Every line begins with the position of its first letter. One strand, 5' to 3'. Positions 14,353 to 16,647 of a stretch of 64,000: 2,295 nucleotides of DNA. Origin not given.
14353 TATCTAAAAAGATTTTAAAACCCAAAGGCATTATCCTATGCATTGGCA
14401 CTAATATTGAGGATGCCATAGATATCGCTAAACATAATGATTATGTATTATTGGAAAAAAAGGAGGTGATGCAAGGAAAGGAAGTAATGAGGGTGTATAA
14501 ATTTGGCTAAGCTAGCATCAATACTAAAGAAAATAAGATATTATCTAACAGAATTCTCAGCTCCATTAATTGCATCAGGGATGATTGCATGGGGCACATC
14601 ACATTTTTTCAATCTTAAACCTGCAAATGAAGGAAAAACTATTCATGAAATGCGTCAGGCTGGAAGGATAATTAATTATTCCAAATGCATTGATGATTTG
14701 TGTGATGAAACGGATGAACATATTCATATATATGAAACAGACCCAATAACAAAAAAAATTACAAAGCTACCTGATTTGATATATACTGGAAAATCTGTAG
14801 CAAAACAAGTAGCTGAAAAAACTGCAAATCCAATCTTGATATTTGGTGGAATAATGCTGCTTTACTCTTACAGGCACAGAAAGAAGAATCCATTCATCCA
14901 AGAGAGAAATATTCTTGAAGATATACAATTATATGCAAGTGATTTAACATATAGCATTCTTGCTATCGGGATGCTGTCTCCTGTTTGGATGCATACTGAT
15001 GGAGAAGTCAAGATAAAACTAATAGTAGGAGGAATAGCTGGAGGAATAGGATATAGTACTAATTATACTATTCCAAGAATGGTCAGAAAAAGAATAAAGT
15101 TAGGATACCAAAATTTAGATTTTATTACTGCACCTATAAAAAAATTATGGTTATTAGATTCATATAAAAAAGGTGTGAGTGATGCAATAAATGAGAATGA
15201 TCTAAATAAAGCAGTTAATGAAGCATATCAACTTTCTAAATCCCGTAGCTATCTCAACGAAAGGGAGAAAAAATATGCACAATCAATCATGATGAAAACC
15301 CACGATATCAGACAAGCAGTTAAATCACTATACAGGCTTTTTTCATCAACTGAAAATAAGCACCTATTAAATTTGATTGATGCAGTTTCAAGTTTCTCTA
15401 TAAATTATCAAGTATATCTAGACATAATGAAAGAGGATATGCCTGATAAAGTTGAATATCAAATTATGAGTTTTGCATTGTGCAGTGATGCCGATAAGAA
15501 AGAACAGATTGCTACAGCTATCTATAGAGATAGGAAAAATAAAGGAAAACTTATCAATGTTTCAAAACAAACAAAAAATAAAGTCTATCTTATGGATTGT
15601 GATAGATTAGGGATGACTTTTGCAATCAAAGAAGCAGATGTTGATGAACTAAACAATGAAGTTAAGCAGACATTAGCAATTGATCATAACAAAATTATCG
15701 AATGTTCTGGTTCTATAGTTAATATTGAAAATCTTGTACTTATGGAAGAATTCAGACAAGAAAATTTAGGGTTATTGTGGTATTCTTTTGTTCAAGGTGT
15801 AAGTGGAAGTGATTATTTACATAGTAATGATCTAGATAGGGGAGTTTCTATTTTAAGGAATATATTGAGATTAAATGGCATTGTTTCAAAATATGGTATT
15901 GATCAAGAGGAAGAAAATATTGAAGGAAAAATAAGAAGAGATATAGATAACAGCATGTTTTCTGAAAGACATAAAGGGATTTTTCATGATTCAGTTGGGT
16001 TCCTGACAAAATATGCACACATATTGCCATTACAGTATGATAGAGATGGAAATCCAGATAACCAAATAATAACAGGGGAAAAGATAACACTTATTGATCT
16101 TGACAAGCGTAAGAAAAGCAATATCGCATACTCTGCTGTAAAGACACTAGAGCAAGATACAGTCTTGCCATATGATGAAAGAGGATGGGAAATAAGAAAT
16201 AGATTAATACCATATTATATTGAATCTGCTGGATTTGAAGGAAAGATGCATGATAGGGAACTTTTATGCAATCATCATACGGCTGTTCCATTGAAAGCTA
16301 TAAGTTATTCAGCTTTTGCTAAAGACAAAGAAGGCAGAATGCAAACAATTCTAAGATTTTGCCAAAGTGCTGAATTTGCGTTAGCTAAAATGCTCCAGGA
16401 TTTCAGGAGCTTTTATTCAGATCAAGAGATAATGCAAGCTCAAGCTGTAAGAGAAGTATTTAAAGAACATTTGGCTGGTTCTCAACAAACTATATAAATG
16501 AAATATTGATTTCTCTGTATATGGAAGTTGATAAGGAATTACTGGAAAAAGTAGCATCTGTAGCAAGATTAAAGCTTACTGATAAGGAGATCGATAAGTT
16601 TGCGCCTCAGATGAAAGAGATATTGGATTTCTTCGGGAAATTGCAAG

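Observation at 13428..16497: THUMP methylase with an atypical catalytic motif, translationally coupled to a 664-aa unknown membrane protein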

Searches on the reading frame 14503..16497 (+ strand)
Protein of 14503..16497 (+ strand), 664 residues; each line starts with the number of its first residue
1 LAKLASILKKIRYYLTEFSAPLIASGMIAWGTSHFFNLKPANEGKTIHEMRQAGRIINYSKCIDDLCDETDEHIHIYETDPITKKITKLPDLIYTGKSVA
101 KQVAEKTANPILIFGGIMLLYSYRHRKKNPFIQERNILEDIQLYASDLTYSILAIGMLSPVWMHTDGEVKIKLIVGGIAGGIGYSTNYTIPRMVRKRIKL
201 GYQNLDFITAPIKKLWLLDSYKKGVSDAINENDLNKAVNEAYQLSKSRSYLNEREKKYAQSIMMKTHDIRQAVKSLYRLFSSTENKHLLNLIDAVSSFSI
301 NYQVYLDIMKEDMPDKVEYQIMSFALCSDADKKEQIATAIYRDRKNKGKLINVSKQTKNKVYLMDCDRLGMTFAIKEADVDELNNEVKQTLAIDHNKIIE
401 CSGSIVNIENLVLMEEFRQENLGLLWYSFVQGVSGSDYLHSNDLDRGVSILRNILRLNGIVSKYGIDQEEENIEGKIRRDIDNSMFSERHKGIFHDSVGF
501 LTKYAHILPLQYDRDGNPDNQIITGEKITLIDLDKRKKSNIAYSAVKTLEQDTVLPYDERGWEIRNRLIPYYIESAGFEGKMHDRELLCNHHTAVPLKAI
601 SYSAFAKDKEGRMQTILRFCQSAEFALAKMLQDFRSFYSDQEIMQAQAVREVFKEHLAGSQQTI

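Call 3: search_protein_families(library=pfam, proteins=[window:14503-16497:+], max_evalue=1)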
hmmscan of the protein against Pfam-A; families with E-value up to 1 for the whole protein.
window:14503-16497:+ (664 aa): 2 families
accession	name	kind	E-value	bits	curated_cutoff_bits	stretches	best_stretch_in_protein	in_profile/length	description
PF19393.4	DUF5968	-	0.017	15.7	25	1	254-327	45-119/150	Family of unknown function (DUF5968)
PF24693.1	DUF7660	-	0.049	14.2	27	1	281-324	21-64/73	Family of unknown function (DUF7660)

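Call 4: search_protein_families(library=ncbifam, proteins=[window:14503-16497:+], max_evalue=1)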
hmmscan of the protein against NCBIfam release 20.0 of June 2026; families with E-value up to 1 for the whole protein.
window:14503-16497:+ (664 aa): 4 families
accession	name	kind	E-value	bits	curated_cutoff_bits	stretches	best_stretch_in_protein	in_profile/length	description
NF040793.1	sarcosine_GrdG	exception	0.02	13.7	780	1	41-93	140-195/428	sarcosine reductase complex component B subunit alpha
NF003470.0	PRK05096.1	equivalog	0.094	11.8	397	1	225-317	62-153/347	GMP reductase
TIGR03033.1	phage_rel_nuc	subfamily_domain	0.11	12.6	68.05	1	229-332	45-144/153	lambda-exonuclease family protein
NF004918.0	PRK06274.1-4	equivalog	0.34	10.6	278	0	380-433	116-169/202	indolepyruvate oxidoreductase subunit beta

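Call 6: find_homologous_proteins(query=window:14503-16497:+, max_evalue=0.001)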
Query window:14503-16497:+ (664 aa): 1 proteins with E <= 0.001 among 8000 candidates.
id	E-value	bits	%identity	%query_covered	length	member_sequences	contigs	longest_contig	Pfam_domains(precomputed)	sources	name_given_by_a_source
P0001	0.0e+0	1496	100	100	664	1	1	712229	-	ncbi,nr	ncbi:hypothetical protein H6503_01080 [Candidatus Woesearchaeota archaeon]|nr:hypothetical protein [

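Call 11: search_solved_structures(query=window:14503-16497:+, max_evalue=10, show_alignments=2)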
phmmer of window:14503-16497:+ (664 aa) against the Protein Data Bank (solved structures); distinct sequences matched with E-value up to 10: 0.

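Call 24: find_homologous_proteins(query=A2, max_evalue=0.001)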
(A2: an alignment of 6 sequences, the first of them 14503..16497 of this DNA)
Query A2 (6 sequences) (664 aa, profile of the alignment): 1 proteins with E <= 0.001 among 8000 candidates.
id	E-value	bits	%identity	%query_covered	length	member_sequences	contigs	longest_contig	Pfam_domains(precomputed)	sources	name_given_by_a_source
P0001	1.0e-244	832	100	100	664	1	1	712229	-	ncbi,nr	ncbi:hypothetical protein H6503_01080 [Candidatus Woesearchaeota archaeon]|nr:hypothetical protein [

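Call 25: search_solved_structures(query=A2, max_evalue=10, show_alignments=3)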
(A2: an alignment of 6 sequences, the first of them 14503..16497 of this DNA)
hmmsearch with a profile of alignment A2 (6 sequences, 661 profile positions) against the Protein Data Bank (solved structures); distinct sequences matched with E-value up to 10: 8.
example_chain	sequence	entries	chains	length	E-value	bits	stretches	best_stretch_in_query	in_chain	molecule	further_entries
9cte_A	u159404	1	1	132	0.62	11.6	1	216-300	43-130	De novo protein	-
8p5h_A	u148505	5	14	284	0.65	11.5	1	394-457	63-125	Serine/threonine-protein kinase ULK1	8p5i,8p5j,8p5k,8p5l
8p5g_A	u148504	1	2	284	0.65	11.5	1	394-457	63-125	Serine/threonine-protein kinase ULK1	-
9f32_A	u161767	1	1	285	0.65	11.5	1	394-457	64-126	Serine/threonine-protein kinase ULK1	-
6mnh_A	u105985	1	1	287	0.66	11.5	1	394-457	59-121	Serine/threonine-protein kinase ULK1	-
8sv9_A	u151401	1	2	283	0.7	11.4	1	394-457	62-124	Serine/threonine-protein kinase ULK1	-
9se8_A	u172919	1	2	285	0.71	11.4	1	394-457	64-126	Serine/threonine-protein kinase ULK1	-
4wno_A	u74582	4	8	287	0.72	11.4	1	394-457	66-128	Serine/threonine-protein kinase ULK1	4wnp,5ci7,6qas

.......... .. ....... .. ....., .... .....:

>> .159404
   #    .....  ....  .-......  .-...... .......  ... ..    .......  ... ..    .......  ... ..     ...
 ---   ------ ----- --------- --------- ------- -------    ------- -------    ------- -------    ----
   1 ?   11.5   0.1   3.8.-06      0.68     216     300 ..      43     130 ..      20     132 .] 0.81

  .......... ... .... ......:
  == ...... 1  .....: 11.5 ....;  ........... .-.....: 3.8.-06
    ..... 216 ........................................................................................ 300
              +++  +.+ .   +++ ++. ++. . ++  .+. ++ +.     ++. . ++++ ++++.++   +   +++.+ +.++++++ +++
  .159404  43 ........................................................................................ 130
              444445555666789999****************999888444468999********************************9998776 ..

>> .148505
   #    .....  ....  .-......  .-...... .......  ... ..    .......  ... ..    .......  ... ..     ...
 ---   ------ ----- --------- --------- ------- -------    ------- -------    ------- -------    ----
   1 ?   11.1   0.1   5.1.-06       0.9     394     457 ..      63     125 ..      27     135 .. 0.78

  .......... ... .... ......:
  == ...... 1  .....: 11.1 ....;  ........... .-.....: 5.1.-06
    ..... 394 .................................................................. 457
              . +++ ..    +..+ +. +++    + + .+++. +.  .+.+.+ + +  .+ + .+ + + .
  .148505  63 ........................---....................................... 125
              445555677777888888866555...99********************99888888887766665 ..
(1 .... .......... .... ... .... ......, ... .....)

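Call 28: search_protein_families(library=pfam, alignment_id=A2, max_evalue=10)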
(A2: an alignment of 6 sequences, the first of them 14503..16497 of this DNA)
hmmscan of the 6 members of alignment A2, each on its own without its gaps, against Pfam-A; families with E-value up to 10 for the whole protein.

A. member 1, window:14503-16497:+ (664 aa): 2 families
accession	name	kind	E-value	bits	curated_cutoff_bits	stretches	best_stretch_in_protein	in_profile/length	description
PF19393.4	DUF5968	-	0.017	15.7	25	1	254-327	45-119/150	Family of unknown function (DUF5968)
PF24693.1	DUF7660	-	0.049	14.2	27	1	281-324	21-64/73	Family of unknown function (DUF7660)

B. families by the number of members that match (of 6 scanned): 5 families
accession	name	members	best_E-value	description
PF19393.4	DUF5968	1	0.017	Family of unknown function (DUF5968)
PF24693.1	DUF7660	1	0.049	Family of unknown function (DUF7660)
PF14605.12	Nup35_RRM_2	1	0.089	Nup53/35/40-type RNA recognition motif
PF01636.29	APH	1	0.17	Phosphotransferase enzyme family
PF14821.11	Thr_synth_N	1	0.17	Threonine synthase N terminus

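Call 31: search_protein_representatives(protein=window:14503-16497:+)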
Query: 664 residues. Proteins with E-value up to 0.001 (for the whole library): 21; up to 1e-10: 17; up to 1e-30: 5. The best 21 are listed.
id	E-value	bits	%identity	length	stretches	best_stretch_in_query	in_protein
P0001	0.0e+00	1495.6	100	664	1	1-664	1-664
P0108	1.6e-43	165.6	31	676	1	276-651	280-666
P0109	9.0e-42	159.8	29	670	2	287-653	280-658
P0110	4.1e-33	131.2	25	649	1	96-652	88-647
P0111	2.7e-31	125.2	27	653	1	313-653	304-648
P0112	6.6e-28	114.0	28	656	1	223-653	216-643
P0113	3.3e-27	111.7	27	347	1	336-655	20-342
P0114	8.6e-27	110.3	26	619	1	221-649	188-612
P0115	6.1e-26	107.5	30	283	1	381-643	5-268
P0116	1.4e-25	106.4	25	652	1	155-655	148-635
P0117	2.5e-25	105.5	26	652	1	310-653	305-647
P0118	1.8e-24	102.7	28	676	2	282-525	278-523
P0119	3.2e-24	101.9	26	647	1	281-654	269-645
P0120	1.8e-22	96.0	30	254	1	421-655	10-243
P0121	1.3e-18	83.3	24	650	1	279-642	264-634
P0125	2.2e-07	46.3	25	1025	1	274-646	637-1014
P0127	4.7e-04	35.2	27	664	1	361-635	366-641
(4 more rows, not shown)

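Call 41: predict_structure(alignment_id=A3)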
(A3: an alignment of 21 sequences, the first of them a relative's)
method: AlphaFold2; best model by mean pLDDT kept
length: 664 residues; sequences in the alignment: 21
mean_pLDDT: 81.5   pTM: 0.69
mean pLDDT of the five models: 81.5, 80.3, 80.0, 76.1, 75.1
residues with pLDDT >= 90: 253; 70-90: 270; 50-70: 121; < 50: 20
segments of 3 or more residues with pLDDT < 50: 1-3, 37-42, 63-71
pLDDT, mean of each block of 10 residues (from residue 1): 54 54 55 50 62 69 49 63 68 56 74 86 82 78 90 83 78 89 86 87 76 87 90 86 82 82 65 64 74 73 69 73 77 85 90 81 81 91 93 80 87 73 91 93 94 95 94 95 96 97 91 92 93 93 94 92 94 84 75 95 91 91 96 94 97 92 58
secondary structure, 60 per line:
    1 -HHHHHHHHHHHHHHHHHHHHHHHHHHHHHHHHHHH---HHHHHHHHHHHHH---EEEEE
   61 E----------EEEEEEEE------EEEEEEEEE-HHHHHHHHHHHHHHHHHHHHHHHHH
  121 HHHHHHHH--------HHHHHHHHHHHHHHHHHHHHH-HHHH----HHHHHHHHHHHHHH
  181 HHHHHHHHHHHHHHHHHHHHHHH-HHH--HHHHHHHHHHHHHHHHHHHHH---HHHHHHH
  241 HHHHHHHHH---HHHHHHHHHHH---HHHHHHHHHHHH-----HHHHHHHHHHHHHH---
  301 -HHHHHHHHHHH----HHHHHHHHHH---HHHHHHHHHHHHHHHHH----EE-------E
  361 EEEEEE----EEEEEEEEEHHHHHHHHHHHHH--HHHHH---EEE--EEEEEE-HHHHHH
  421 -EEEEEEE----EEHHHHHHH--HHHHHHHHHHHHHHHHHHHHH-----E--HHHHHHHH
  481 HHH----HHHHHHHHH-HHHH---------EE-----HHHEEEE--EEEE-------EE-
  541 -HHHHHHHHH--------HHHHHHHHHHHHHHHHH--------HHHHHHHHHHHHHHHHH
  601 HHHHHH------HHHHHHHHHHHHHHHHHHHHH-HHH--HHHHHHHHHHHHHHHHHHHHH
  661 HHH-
elements in order: H2-36 H40-52 E56-61 E72-79 E86-94 H96-128 H137-157 H159-162 H167-203 H210-230 H234-249 H253-263 H267-278 H284-297 H302-312 H317-326 H330-346 E360-366 E371-379 H380-392 H395-399 E403-405 E408-413 H415-420 E422-428 H435-441 H444-464 H473-483 H488-496 H498-501 E521-524 E527-530 H542-550 H559-575 H584-606 H613-633 H640-663

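Call 43: fold_search(model_id=the predicted structure, library=pdb)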
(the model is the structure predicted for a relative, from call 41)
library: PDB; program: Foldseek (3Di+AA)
matches with E <= 10: 1299; with E <= 0.001: 54
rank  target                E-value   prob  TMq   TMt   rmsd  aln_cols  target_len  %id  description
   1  4fex_C                8.3e-06  1.00  0.27  0.59   5.5       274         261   12  Crystal structure of the aminoglycoside phosphotransferase APH(3')-Ia, with substrate kanamycin and small molecule inh (released 2012-06-20)
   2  3csv                  1.6e-05  1.00  0.33  0.61   7.5       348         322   13  Crystal structure of a putative aminoglycoside phosphotransferase (YP_614837.1) from Silicibacter sp. TM1040 at 2.15 A r (released 2008-04-22)
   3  4fex_B                1.9e-05  1.00  0.26  0.57   5.9       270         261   11  Crystal structure of the aminoglycoside phosphotransferase APH(3')-Ia, with substrate kanamycin and small molecule inh (released 2012-06-20)
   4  4gkh_B                6.3e-05  1.00  0.26  0.55   6.2       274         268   11  Crystal structure of the aminoglycoside phosphotransferase APH(3')-Ia, with substrate kanamycin and small molecule inh (released 2012-09-05)
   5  5iqg_A                8.5e-05  1.00  0.28  0.57   8.4       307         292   11  Aminoglycoside Phosphotransferase (2'')-Ia (CTD of AAC(6')-Ie/APH(2'')-Ia) in complex with GDP, Magnesium, and Gentami (released 2016-05-25)
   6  6c5u_A                1.2e-04  1.00  0.28  0.56   9.7       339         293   11  Aminoglycoside Phosphotransferase (2'')-Ia in complex with GMPPNP, Magnesium, and Ribostamycin, Alternate form (released 2018-04-11)
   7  5iqi_C                1.2e-04  1.00  0.27  0.54   8.5       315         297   13  Aminoglycoside Phosphotransferase (2'')-Ia (CTD of AAC(6')-Ie/APH(2'')-Ia) Y237F mutant in complex with GMPPNP and Mag (released 2016-05-25)
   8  6cgg_B                1.2e-04  1.00  0.26  0.50   8.6       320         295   12  Aminoglycoside Phosphotransferase (2'')-Ia in complex with GMPPNP, Magnesium, and Arbekacin (released 2018-04-11)
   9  5byl_D                1.2e-04  1.00  0.27  0.52   8.8       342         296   12  Aminoglycoside Phosphotransferase (2'')-Ia (CTD of AAC(6')-Ie/APH(2'')-Ia) in complex with GMPPCP and Magnesium (released 2016-05-25)
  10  5iqc_A                1.3e-04  1.00  0.28  0.54   7.0       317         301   13  Aminoglycoside Phosphotransferase (2'')-Ia (CTD of AAC(6')-Ie/APH(2'')-Ia) in complex with GMPPNP, Magnesium, and Gent (released 2016-05-25)
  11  6cav_C                1.4e-04  1.00  0.30  0.60   6.1       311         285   11  Aminoglycoside Phosphotransferase (2'')-Ia in complex with GMPPNP, Magnesium, and Dibekacin (released 2018-04-11)
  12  2pu8_A                1.4e-04  1.00  0.30  0.48   8.0       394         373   11  Structures of 5-methylthioribose kinase reveal substrate specificity and unusual mode of nucleotide binding (released 2007-05-22)
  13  6ch4_B                1.5e-04  1.00  0.29  0.57   7.6       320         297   11  Aminoglycoside Phosphotransferase (2'')-Ia S376N mutant in complex with GMPPNP and Magnesium (released 2018-04-11)
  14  5byl_B                1.6e-04  1.00  0.27  0.54   8.3       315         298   12  Aminoglycoside Phosphotransferase (2'')-Ia (CTD of AAC(6')-Ie/APH(2'')-Ia) in complex with GMPPCP and Magnesium (released 2016-05-25)
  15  6c5u_C                1.8e-04  1.00  0.28  0.57   6.9       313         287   12  Aminoglycoside Phosphotransferase (2'')-Ia in complex with GMPPNP, Magnesium, and Ribostamycin, Alternate form (released 2018-04-11)
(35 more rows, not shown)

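Call 48: find_encoding_contigs(protein=P0125, flank=6000, max_places=1)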
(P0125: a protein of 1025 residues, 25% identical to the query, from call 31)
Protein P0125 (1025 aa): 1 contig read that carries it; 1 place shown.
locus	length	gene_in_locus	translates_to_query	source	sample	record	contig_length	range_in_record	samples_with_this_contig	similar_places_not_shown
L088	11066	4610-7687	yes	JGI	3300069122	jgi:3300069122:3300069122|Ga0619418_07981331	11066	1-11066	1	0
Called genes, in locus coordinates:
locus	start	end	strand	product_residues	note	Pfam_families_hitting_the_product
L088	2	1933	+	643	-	?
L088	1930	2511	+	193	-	-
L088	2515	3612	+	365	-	-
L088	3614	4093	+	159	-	-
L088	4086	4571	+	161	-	-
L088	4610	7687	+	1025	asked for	-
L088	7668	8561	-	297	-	PF04014:MazE_antitoxin (weak)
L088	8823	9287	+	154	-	-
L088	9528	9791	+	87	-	-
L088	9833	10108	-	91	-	-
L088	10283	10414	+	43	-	-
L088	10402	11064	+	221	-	?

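Call 49: find_encoding_contigs(protein=P0127, flank=6000, max_places=1)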
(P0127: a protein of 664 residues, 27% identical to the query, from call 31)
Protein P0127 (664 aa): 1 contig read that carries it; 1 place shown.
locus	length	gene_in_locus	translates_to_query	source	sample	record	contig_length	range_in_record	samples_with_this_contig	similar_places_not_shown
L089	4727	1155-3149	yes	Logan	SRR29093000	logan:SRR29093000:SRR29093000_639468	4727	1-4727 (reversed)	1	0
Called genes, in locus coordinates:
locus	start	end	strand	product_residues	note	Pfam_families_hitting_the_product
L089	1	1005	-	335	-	?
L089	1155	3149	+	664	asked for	-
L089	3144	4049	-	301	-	PF04014:MazE_antitoxin (weak)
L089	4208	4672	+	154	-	-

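Call 50: find_encoding_contigs(protein=P0121, flank=6000, max_places=1)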
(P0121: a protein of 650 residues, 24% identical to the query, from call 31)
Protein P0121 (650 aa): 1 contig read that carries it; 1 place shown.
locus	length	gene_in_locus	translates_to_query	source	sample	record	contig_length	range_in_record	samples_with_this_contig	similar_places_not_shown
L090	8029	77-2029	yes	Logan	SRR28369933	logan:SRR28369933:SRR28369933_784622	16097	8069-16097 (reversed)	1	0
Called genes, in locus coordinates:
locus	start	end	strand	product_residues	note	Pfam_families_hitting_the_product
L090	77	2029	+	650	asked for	-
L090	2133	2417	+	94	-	PF02686:GatC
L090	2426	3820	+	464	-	PF01425:Amidase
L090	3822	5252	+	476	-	PF02934:GatB_N, PF02637:GatB_Yqey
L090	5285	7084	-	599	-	PF01336:tRNA_anti-codon, PF00152:tRNA-synt_2, PF02938:GAD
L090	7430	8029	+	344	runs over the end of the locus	PF01916:DS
